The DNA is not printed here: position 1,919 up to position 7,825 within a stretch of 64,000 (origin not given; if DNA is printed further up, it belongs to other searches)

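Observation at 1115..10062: Orphan three-gene envelope operon: 3xLTD+PKD surface protein, 1868-aa giant with a central TM hairpin, Gly-rich membrane protein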

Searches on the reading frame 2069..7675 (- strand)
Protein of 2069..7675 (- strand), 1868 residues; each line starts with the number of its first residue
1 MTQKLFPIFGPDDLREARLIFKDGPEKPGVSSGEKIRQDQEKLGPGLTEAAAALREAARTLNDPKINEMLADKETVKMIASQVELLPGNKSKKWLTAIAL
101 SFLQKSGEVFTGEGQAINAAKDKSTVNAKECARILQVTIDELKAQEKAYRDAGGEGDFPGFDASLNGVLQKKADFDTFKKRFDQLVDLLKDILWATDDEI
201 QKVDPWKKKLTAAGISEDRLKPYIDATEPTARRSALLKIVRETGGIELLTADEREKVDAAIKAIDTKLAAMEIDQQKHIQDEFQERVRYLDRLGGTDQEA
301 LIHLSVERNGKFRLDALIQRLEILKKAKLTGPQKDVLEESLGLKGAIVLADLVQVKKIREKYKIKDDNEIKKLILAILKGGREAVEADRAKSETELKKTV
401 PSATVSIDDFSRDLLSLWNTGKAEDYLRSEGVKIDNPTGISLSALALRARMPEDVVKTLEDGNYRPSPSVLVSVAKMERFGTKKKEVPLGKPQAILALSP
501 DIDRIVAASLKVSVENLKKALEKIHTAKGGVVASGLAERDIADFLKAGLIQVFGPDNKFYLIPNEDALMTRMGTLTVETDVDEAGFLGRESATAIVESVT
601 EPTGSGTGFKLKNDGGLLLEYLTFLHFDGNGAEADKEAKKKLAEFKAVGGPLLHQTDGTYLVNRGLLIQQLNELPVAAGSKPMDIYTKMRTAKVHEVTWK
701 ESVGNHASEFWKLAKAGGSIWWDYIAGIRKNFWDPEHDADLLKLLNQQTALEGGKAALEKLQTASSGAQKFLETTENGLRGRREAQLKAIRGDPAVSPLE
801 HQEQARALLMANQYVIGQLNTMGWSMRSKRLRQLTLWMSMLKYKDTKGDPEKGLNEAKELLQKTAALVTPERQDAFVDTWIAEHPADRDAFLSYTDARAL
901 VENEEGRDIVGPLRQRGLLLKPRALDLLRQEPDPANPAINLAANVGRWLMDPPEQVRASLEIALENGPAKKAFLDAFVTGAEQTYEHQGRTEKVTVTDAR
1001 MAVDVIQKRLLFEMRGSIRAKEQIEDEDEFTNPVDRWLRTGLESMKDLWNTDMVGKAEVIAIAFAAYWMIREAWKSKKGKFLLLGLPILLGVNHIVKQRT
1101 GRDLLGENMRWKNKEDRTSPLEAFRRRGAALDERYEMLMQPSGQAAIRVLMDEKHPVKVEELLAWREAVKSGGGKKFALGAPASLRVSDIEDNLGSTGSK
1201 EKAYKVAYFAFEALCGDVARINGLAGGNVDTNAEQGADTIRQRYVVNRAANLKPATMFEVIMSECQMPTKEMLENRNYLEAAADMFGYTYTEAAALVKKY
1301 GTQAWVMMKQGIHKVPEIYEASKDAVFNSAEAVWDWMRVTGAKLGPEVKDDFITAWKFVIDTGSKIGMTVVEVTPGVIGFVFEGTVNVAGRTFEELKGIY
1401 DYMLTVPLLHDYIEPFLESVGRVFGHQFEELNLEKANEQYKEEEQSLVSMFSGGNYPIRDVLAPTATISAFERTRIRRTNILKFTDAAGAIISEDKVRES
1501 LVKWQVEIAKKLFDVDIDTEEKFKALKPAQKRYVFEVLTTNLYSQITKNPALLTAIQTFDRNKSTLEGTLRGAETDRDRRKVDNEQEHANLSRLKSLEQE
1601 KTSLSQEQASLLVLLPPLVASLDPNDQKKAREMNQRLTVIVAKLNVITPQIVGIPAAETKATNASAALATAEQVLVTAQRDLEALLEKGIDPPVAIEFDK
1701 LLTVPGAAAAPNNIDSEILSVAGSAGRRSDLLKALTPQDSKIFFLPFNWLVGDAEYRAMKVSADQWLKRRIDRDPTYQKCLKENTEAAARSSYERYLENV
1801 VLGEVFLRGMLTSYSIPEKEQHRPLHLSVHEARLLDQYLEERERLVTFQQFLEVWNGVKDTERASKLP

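Call 4: search_protein_families(library=pfam, proteins=[window:2069-7675:-], max_evalue=0.1)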
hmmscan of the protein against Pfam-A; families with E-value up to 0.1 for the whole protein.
window:2069-7675:- (1868 aa): 0 families

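Call 5: search_protein_families(library=ncbifam, proteins=[window:2069-7675:-], max_evalue=0.1)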
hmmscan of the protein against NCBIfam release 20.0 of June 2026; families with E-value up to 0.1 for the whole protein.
window:2069-7675:- (1868 aa): 0 families

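Call 6: find_homologous_proteins(query=window:2069-7675:-)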
Query window:2069-7675:- (1868 aa): 14 proteins with E <= 0.001 among 8000 candidates.
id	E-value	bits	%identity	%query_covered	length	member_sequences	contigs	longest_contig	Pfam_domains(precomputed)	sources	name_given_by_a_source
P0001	0.0e+0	4157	100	100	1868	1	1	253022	-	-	-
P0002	0.0e+0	2878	71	100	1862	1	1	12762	-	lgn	-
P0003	0.0e+0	2305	60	69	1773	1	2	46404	-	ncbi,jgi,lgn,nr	ncbi:MAG: hypothetical protein PHX93_00895 [Candidatus Peribacteraceae bacterium]|jgi:hypothetical p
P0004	0.0e+0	2139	70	76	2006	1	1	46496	-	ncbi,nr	ncbi:MAG: hypothetical protein Q7S29_02405 [Candidatus Peribacter sp.]|nr:hypothetical protein [Cand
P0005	0.0e+0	2028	60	68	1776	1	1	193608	-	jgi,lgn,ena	-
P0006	0.0e+0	1978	68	74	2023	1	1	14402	-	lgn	-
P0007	0.0e+0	1759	55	74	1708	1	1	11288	-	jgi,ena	-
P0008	0.0e+0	1514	51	68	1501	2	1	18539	-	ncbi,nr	ncbi:MAG: hypothetical protein PHE68_04195 [Candidatus Peribacteraceae bacterium]|nr:hypothetical pr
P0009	0.0e+0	1479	52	77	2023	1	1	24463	-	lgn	-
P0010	0.0e+0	1436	63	51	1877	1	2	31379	-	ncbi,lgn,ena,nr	ncbi:hypothetical protein AUJ46_05890 [Candidatus Peregrinibacteria bacterium CG1_02_54_53]|nr:MAG: 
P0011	0.0e+0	1396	44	68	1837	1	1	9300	-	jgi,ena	-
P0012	0.0e+0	1305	62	44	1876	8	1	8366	-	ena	-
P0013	0.0e+0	1278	46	78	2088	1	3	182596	-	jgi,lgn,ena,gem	-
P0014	0.0e+0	1047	41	77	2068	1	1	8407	-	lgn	-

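Call 8: find_encoding_contigs(protein=P0013, flank=10000, max_places=3)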
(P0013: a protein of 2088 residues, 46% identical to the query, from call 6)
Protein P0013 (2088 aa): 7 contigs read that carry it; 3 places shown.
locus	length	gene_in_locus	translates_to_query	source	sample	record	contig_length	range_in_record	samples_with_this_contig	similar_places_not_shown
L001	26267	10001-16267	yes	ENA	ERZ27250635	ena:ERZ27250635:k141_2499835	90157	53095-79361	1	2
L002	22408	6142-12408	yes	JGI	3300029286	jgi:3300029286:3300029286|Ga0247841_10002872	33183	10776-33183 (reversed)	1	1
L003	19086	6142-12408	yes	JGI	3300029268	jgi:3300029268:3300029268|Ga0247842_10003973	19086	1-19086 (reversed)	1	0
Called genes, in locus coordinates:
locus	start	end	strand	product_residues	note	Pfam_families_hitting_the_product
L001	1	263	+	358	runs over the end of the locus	PF00730:HhH-GPD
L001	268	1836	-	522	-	-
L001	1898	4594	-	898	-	PF25275:Golvesin_C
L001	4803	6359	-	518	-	PF12072:RNase_Y_N, PF00013:KH_1 (weak), PF01966:HD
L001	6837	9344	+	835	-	-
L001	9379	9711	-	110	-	-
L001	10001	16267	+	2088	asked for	-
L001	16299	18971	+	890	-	-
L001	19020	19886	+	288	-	-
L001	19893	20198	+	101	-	-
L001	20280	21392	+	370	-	PF00988:CPSase_sm_chain, PF00117:GATase, PF07722:Peptidase_C26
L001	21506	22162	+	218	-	PF00551:Formyl_trans_N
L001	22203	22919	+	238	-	PF00970:FAD_binding_6 (weak), PF00175:NAD_binding_1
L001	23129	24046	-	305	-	PF01996:F420_ligase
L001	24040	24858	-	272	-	-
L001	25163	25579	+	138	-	-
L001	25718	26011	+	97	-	-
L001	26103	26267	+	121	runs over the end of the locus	-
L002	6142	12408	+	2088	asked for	-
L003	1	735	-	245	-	?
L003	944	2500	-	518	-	PF12072:RNase_Y_N, PF00013:KH_1 (weak), PF01966:HD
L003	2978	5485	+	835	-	-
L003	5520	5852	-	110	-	-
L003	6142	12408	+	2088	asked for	-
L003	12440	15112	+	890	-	-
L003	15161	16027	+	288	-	-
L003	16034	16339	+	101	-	-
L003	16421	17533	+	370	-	PF00988:CPSase_sm_chain, PF00117:GATase, PF07722:Peptidase_C26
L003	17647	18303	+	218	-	PF00551:Formyl_trans_N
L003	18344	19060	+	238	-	PF00970:FAD_binding_6 (weak), PF00175:NAD_binding_1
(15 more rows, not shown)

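Call 9: find_encoding_contigs(protein=P0005, flank=10000, max_places=3)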
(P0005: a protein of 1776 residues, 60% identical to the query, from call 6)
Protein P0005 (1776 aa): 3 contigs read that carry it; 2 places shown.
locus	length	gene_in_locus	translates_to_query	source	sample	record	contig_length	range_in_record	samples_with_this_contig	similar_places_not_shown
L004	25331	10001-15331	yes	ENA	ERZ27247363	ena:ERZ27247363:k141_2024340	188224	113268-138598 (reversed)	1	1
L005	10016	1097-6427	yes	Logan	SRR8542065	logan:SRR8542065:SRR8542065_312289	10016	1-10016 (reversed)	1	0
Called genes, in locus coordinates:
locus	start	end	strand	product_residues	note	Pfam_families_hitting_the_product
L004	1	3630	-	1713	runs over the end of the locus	PF25275:Golvesin_C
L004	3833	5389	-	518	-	PF12072:RNase_Y_N, PF00013:KH_1 (weak), PF01966:HD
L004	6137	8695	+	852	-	PF00932:LTD, PF00801:PKD (weak), PF18911:PKD_4, PF00932:LTD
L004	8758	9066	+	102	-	PF02604:PhdYeFM_antitox (weak)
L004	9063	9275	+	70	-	-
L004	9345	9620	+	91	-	PF02604:PhdYeFM_antitox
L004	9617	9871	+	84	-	PF05016:ParE_toxin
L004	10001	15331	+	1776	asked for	-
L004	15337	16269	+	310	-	-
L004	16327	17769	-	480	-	-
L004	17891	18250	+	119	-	-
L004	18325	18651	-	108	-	PF01909:NTP_transf_2 (weak), PF18765:Polbeta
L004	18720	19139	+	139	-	-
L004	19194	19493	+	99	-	PF01909:NTP_transf_2, PF18765:Polbeta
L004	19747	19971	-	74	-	PF15919:HicB_lk_antitox (weak)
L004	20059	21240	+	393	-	PF00988:CPSase_sm_chain, PF00117:GATase, PF07722:Peptidase_C26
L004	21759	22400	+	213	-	PF00551:Formyl_trans_N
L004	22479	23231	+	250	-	PF00970:FAD_binding_6 (weak), PF00175:NAD_binding_1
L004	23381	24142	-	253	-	PF01996:F420_ligase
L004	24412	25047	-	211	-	-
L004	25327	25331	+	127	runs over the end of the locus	-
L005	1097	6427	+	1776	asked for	-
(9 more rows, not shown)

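Call 11: search_solved_structures(query=A1, max_evalue=10)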
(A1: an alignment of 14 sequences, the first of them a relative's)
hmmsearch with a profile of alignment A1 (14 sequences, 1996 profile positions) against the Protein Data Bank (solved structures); distinct sequences matched with E-value up to 10: 1.
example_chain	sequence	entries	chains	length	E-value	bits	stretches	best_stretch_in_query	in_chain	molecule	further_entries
1k8q_A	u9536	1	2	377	2.2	8.6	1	1143-1168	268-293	Triacylglycerol lipase, gastric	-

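Call 12: search_protein_families(library=phrogs, proteins=[window:2069-7675:-], max_evalue=1)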
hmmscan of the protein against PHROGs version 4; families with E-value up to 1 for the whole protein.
window:2069-7675:- (1868 aa): 0 families

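Call 24: find_encoding_contigs(protein=P0004, flank=10000, max_places=2)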
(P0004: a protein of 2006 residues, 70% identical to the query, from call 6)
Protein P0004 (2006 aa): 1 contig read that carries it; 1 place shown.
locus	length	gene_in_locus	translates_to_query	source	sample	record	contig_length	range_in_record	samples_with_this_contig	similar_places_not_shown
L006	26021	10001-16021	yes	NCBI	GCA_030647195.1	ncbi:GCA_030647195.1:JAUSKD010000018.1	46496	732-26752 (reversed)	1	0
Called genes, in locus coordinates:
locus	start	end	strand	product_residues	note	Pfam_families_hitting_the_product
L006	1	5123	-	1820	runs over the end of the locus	PF25275:Golvesin_C, PF25852:DUF6242_C (faint)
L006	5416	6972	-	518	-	PF12072:RNase_Y_N, PF00013:KH_1 (weak), PF01966:HD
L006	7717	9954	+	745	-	-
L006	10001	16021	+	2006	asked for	-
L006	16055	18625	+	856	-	-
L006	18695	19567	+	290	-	-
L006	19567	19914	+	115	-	-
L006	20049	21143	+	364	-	PF00988:CPSase_sm_chain, PF00117:GATase, PF07722:Peptidase_C26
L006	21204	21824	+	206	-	PF00551:Formyl_trans_N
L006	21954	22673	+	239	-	PF00970:FAD_binding_6, PF00175:NAD_binding_1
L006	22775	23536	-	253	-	PF01996:F420_ligase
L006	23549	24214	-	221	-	-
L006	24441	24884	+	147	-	-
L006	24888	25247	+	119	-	-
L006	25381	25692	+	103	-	-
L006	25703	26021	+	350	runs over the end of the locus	?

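Call 25: find_encoding_contigs(protein=P0010, flank=10000, max_places=2)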
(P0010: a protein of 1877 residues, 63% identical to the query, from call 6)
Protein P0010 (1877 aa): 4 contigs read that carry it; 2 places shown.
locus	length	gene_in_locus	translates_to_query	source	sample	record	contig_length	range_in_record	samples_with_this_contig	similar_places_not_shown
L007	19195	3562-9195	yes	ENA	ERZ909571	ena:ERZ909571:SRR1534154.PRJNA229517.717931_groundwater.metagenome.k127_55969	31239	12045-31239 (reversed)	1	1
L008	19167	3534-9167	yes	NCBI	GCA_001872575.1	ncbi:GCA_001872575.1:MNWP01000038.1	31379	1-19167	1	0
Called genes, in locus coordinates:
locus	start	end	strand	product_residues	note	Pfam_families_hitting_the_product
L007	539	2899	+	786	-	-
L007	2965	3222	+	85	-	-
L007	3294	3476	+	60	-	PF05016:ParE_toxin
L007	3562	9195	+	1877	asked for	-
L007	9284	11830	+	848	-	-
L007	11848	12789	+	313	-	-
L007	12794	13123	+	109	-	-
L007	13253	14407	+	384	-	PF00988:CPSase_sm_chain, PF00117:GATase, PF07722:Peptidase_C26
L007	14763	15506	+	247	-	PF00551:Formyl_trans_N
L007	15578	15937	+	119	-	PF05635:23S_rRNA_IVP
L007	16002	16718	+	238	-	PF00970:FAD_binding_6 (weak), PF08030:NAD_binding_6 (faint), PF00175:NAD_binding_1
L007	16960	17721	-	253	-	PF01996:F420_ligase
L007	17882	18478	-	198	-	-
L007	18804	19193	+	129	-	-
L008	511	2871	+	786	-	-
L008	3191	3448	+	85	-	PF05016:ParE_toxin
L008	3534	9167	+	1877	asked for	-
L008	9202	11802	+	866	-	-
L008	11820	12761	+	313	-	-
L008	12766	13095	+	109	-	-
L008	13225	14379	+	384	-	PF00988:CPSase_sm_chain, PF00117:GATase, PF07722:Peptidase_C26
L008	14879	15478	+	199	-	PF00551:Formyl_trans_N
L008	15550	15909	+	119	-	PF05635:23S_rRNA_IVP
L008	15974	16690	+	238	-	PF00970:FAD_binding_6 (weak), PF08030:NAD_binding_6 (faint), PF00175:NAD_binding_1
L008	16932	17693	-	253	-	PF01996:F420_ligase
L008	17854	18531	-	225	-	-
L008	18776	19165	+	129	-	-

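Call 64: search_protein_families(library=padloc, proteins=[window:2069-7675:-, L006:16055-18625:+, L006:18695-19567:+], max_evalue=0.1)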
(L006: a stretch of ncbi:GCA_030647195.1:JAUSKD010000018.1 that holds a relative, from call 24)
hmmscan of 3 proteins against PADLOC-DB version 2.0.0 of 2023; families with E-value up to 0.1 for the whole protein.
window:2069-7675:- (1868 aa): 0 families

L006:16055-18625:+ (856 aa): 0 families

L006:18695-19567:+ (290 aa): 0 families
